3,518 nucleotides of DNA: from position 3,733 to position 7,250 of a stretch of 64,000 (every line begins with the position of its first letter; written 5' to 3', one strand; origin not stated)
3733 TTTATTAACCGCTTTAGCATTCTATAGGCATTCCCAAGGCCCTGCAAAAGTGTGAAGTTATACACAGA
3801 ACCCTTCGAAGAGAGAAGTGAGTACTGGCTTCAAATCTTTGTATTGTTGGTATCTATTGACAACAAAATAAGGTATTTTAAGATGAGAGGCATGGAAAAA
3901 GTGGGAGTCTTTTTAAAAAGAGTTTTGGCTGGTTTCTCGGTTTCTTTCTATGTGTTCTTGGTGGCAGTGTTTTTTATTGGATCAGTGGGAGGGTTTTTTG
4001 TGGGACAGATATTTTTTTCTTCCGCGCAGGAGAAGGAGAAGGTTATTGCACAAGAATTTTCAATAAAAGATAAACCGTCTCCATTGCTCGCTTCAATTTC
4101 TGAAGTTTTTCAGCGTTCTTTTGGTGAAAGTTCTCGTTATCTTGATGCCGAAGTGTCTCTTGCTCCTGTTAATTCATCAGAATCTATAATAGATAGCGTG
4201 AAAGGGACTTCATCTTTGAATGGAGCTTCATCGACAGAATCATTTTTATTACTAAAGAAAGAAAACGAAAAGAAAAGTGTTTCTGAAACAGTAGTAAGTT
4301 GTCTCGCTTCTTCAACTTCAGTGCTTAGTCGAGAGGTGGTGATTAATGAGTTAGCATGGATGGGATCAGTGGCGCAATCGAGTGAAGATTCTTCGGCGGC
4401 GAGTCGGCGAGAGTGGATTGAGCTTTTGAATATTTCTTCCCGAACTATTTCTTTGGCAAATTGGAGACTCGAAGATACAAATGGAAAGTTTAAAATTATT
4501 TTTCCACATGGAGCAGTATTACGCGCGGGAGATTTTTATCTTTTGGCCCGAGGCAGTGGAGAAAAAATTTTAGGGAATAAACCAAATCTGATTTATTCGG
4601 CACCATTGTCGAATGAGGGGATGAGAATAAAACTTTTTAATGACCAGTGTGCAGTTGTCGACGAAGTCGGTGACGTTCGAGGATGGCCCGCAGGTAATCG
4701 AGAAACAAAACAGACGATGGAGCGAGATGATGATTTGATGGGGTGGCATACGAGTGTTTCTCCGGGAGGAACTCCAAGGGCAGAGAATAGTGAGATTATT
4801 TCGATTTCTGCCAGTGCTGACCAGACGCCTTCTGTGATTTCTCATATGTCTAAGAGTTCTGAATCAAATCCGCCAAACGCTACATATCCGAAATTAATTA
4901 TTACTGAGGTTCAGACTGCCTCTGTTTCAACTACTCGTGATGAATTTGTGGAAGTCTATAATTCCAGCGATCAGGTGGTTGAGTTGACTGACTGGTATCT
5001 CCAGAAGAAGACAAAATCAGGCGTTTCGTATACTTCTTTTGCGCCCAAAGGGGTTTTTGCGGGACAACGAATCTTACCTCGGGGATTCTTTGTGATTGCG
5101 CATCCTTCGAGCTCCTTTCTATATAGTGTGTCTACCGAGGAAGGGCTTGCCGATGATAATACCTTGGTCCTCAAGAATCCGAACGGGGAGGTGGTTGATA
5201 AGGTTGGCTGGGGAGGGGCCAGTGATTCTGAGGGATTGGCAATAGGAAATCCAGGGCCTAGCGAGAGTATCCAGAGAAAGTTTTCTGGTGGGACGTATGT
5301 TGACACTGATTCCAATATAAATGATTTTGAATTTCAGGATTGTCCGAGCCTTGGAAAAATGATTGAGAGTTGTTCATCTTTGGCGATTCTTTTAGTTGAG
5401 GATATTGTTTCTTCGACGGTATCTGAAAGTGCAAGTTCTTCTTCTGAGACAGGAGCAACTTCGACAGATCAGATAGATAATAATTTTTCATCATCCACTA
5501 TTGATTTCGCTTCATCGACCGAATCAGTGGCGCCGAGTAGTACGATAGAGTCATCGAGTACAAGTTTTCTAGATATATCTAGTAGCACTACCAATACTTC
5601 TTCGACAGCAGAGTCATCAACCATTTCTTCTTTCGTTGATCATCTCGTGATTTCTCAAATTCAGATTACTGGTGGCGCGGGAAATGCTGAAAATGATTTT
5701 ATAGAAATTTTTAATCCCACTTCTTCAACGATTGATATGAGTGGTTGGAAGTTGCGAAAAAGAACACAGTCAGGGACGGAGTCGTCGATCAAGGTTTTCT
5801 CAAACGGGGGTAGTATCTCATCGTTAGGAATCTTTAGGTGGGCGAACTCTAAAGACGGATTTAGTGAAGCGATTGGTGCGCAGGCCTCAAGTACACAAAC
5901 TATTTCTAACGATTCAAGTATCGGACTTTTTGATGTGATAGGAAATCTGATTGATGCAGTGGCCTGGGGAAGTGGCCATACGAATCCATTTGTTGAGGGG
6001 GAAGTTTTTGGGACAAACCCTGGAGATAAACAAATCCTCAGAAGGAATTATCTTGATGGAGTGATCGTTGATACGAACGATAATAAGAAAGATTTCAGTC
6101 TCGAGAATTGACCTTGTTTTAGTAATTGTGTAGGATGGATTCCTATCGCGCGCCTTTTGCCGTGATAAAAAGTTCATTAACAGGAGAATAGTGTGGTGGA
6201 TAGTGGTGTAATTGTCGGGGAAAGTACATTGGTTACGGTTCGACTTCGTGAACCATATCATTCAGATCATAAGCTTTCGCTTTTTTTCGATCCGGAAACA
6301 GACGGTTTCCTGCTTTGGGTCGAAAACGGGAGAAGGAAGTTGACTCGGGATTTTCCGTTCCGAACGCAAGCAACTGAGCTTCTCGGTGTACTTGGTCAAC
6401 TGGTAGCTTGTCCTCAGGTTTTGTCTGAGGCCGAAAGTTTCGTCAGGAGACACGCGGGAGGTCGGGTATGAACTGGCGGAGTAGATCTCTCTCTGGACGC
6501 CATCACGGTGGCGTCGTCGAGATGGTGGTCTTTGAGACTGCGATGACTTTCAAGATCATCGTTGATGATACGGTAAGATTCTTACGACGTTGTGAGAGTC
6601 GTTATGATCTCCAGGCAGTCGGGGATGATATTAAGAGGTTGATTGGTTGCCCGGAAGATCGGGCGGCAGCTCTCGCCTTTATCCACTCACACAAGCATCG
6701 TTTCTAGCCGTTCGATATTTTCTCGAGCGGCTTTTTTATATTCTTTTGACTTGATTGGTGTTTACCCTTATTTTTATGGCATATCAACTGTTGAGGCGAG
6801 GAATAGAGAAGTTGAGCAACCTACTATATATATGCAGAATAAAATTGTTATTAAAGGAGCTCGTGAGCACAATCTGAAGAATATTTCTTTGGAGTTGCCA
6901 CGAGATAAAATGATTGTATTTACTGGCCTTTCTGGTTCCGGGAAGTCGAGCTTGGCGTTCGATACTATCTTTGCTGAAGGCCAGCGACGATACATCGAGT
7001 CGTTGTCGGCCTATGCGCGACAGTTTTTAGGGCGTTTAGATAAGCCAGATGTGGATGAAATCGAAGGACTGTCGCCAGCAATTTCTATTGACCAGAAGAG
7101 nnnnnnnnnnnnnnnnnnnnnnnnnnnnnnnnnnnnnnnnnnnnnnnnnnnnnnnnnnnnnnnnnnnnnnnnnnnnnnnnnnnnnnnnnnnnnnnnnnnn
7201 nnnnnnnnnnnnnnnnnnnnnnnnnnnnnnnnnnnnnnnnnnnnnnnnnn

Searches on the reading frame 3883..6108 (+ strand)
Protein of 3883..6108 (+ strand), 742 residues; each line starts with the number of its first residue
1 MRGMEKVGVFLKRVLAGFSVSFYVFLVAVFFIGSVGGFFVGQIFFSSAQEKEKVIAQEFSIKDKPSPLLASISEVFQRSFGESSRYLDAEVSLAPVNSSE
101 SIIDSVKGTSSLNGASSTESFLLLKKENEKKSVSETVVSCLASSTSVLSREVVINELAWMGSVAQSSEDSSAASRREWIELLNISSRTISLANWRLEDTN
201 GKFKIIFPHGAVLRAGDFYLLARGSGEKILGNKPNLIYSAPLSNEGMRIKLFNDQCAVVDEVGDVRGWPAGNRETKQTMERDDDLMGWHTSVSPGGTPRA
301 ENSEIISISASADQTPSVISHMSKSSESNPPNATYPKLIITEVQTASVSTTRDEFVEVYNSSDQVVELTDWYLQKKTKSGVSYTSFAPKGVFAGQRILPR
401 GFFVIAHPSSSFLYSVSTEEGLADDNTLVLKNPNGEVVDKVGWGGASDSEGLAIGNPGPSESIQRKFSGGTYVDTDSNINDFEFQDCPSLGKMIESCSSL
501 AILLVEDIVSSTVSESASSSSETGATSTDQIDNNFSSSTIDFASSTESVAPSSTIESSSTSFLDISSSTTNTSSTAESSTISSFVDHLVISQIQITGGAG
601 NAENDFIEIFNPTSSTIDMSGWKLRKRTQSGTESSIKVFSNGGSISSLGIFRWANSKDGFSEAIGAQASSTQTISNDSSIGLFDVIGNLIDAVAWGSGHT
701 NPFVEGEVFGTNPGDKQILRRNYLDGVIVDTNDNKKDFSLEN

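Call 53: search_protein_families(library=pfam, proteins=[window:3883-6108:+], max_evalue=0.01)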
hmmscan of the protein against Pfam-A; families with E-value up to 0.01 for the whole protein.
window:3883-6108:+ (742 aa): 1 family
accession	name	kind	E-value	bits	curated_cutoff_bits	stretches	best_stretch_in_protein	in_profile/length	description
PF00932.25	LTD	-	1.4e-45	154.6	34.3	3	333-444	3-108/109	Lamin Tail Domain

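Call 63: find_homologous_proteins(query=window:3883-6108:+, max_evalue=1e-20)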
Query window:3883-6108:+ (742 aa): 39 proteins with E <= 1e-20 among 8000 candidates.
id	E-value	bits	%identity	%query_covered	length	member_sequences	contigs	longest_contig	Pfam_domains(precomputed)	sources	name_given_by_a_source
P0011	0.0e+0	1599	100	100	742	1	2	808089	PF00932.26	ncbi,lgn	-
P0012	0.0e+0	1024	69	94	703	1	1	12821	PF00932.26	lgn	-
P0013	2.0e-210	719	49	97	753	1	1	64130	PF00932.26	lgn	-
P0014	4.1e-204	698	49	98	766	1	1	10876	PF00932.26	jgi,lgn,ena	-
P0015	7.4e-201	687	67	21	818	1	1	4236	PF00932.26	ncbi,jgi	jgi:hypothetical protein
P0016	9.6e-201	687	47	98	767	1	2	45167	PF00932.26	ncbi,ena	ncbi:MAG: lamin tail domain-containing protein [Patescibacteria group bacterium]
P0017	1.5e-163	564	40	64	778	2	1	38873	PF00932.26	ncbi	ncbi:MAG: lamin tail domain-containing protein [Patescibacteria group bacterium]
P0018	2.2e-137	478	43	82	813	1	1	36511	PF00932.26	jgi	jgi:Lamin Tail Domain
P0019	9.3e-128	446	36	67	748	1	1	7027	PF00932.26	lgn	-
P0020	9.8e-115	403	38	83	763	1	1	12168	PF00932.26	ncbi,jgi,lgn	ncbi:MAG: hypothetical protein RIQ54_294 [Candidatus Parcubacteria bacterium]|jgi:hypothetical prote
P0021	5.8e-105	371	39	73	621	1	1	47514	PF00932.26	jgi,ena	jgi:hypothetical protein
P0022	9.3e-84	300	35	64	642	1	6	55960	PF00932.26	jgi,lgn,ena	-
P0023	4.1e-83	298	41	28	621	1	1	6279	PF00932.26,PF18998.7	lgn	-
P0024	2.4e-80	289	49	21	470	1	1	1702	PF00932.26,PF18998.7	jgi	jgi:hypothetical protein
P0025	5.1e-77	278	35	49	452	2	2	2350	PF00932.26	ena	-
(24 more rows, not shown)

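Call 64: find_encoding_contigs(protein=P0012, flank=8000, max_places=3)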
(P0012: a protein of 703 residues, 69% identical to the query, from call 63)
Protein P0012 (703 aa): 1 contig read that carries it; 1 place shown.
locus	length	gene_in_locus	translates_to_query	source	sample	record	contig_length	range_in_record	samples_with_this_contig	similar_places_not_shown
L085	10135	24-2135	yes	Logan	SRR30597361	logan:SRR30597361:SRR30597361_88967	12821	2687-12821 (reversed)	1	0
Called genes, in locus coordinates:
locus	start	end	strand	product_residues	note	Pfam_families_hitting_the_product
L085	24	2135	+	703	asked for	PF00932:LTD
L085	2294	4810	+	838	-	PF00005:ABC_tran (faint), PF02463:SMC_N (faint), PF03193:RsgA_GTPase (faint), PF13304:AAA_21 (faint), PF13555:AAA_29 (faint), PF20703:nSTAND1 (faint), PF00684:DnaJ_CXXCXGXG (faint), PF17760:UvrA_inter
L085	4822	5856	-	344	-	-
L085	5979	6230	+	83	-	PF21784:Bflower, PF21785:Bflower_2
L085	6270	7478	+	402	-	PF01541:GIY-YIG, PF27096:UvrC_M, PF02151:UVR, PF08459:UvrC_RNaseH_dom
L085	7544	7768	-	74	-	-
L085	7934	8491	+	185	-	PF00588:SpoU_methylase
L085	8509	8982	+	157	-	PF02643:DUF192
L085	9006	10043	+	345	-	PF00044:Gp_dh_N, PF02800:Gp_dh_C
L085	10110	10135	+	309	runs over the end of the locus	PF09587:PGA_cap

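Call 65: find_encoding_contigs(protein=P0013, flank=6000, max_places=2)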
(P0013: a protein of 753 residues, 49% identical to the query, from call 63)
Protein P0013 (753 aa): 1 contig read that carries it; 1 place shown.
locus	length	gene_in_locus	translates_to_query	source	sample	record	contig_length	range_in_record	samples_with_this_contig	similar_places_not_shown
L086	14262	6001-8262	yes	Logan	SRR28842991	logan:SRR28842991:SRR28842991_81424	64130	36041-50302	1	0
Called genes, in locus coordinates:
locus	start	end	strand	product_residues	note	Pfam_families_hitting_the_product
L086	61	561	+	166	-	PF18306:LDcluster4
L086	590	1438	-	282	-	-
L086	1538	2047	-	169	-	PF03473:MOSC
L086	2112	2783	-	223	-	-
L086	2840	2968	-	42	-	-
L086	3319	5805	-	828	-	PF00317:Ribonuc_red_lgN, PF02867:Ribonuc_red_lgC, PF12637:TSCPD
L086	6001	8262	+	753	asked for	PF00932:LTD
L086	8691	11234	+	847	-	PF00005:ABC_tran (faint), PF02463:SMC_N (faint), PF03193:RsgA_GTPase (faint), PF13175:AAA_15 (faint), PF13555:AAA_29 (faint), PF20703:nSTAND1 (faint), PF13304:AAA_21 (faint), PF17760:UvrA_inter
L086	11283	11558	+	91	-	PF21784:Bflower (weak)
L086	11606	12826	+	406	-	PF01541:GIY-YIG, PF27096:UvrC_M, PF02151:UVR (weak), PF08459:UvrC_RNaseH_dom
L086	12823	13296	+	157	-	PF00588:SpoU_methylase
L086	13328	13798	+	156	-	PF02643:DUF192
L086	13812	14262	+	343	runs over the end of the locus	PF00044:Gp_dh_N, PF02800:Gp_dh_C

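Call 66: find_encoding_contigs(protein=P0014, flank=6000, max_places=2)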
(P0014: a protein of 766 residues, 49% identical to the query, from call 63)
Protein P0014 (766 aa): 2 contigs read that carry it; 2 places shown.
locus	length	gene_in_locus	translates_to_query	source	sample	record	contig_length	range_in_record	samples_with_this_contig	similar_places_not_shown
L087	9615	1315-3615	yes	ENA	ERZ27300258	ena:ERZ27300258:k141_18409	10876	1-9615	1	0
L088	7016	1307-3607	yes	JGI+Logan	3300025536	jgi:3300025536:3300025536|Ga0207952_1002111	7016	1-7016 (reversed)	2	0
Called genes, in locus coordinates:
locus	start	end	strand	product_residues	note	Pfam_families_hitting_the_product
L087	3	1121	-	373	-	?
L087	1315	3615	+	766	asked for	PF00932:LTD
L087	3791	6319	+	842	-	PF00005:ABC_tran (faint), PF02463:SMC_N (faint), PF03193:RsgA_GTPase (faint), PF13555:AAA_29 (faint), PF20703:nSTAND1 (faint), PF13304:AAA_21 (faint), PF17760:UvrA_inter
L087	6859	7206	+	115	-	-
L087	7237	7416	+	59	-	-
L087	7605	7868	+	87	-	PF21784:Bflower (weak), PF21785:Bflower_2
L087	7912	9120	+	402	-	PF01541:GIY-YIG, PF27096:UvrC_M, PF08459:UvrC_RNaseH_dom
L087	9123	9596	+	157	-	PF00588:SpoU_methylase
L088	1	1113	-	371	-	?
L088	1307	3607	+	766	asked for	PF00932:LTD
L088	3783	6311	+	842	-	PF00005:ABC_tran (faint), PF02463:SMC_N (faint), PF03193:RsgA_GTPase (faint), PF13555:AAA_29 (faint), PF20703:nSTAND1 (faint), PF13304:AAA_21 (faint), PF17760:UvrA_inter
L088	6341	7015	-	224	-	?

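Call 67: find_encoding_contigs(protein=P0016, flank=6000, max_places=2)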
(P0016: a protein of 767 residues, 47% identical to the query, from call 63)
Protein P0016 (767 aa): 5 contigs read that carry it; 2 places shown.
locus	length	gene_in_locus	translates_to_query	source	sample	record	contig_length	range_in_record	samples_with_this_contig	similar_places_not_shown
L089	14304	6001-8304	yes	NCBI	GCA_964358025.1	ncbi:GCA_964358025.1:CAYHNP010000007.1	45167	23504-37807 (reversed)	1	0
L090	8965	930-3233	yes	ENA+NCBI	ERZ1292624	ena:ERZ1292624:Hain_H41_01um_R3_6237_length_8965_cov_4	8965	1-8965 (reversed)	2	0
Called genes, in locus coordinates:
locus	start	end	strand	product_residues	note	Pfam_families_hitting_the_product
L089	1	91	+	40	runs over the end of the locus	-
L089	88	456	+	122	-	-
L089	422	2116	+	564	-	PF00239:Resolvase, PF07508:Recombinase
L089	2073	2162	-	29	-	-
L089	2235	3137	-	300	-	PF02729:OTCace_N, PF00185:OTCace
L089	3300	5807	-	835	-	PF00317:Ribonuc_red_lgN, PF02867:Ribonuc_red_lgC, PF12637:TSCPD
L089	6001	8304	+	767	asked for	PF00932:LTD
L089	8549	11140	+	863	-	PF00005:ABC_tran (faint), PF02463:SMC_N (faint), PF03193:RsgA_GTPase (faint), PF13304:AAA_21 (faint), PF13555:AAA_29 (faint), PF20703:nSTAND1 (faint), PF17760:UvrA_inter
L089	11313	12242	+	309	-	-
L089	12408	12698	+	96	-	-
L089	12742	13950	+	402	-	PF01541:GIY-YIG (weak), PF27096:UvrC_M, PF08459:UvrC_RNaseH_dom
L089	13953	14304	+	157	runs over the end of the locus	PF00588:SpoU_methylase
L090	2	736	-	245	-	PF00317:Ribonuc_red_lgN, PF02867:Ribonuc_red_lgC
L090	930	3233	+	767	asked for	PF00932:LTD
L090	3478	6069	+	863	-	PF00005:ABC_tran (faint), PF02463:SMC_N (faint), PF03193:RsgA_GTPase (faint), PF13304:AAA_21 (faint), PF13555:AAA_29 (faint), PF20703:nSTAND1 (faint), PF17760:UvrA_inter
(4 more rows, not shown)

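Call 72: search_protein_families(library=pfam, proteins=[L085:4825-5856:-, L089:11313-12239:+, L087:6859-7203:+, L087:7237-7413:+, L085:7547-7768:-, L089:12408-12695:+], max_evalue=0.1)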
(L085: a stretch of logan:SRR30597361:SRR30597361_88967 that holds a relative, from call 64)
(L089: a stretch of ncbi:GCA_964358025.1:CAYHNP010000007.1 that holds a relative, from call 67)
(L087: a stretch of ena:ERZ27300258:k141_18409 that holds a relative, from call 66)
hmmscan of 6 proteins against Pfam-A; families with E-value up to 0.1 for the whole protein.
L085:4825-5856:- (344 aa): 0 families

L089:11313-12239:+ (309 aa): 0 families

L087:6859-7203:+ (115 aa): 0 families

L087:7237-7413:+ (59 aa): 0 families

L085:7547-7768:- (74 aa): 0 families

L089:12408-12695:+ (96 aa): 2 families
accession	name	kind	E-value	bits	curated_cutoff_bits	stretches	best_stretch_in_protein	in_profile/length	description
PF21785.3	Bflower_2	-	1.3e-08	35.1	38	1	10-79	22-92/112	5-fold beta-flower protein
PF21784.3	Bflower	-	3.6e-08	34.2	25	1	9-64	4-60/116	4-fold beta flower protein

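Call 83: search_protein_families(library=pfam, proteins=[L086:8277-8561:-], max_evalue=1)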
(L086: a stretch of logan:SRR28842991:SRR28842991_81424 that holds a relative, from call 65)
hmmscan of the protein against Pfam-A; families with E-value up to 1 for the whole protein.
L086:8277-8561:- (95 aa): 0 families

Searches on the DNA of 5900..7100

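Call 5: search_rna_families(source=window, start=5900, end=7100, threshold=evalue, max_evalue=10)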
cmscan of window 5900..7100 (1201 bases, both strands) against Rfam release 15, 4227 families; matches with E-value up to 10: 1.
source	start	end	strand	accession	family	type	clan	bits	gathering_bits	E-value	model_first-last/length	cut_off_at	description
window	6675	6774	+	RF01770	rimP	Cis-reg; leader;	-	17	47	9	1-102/102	no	Gammaprotebacteria rimP leader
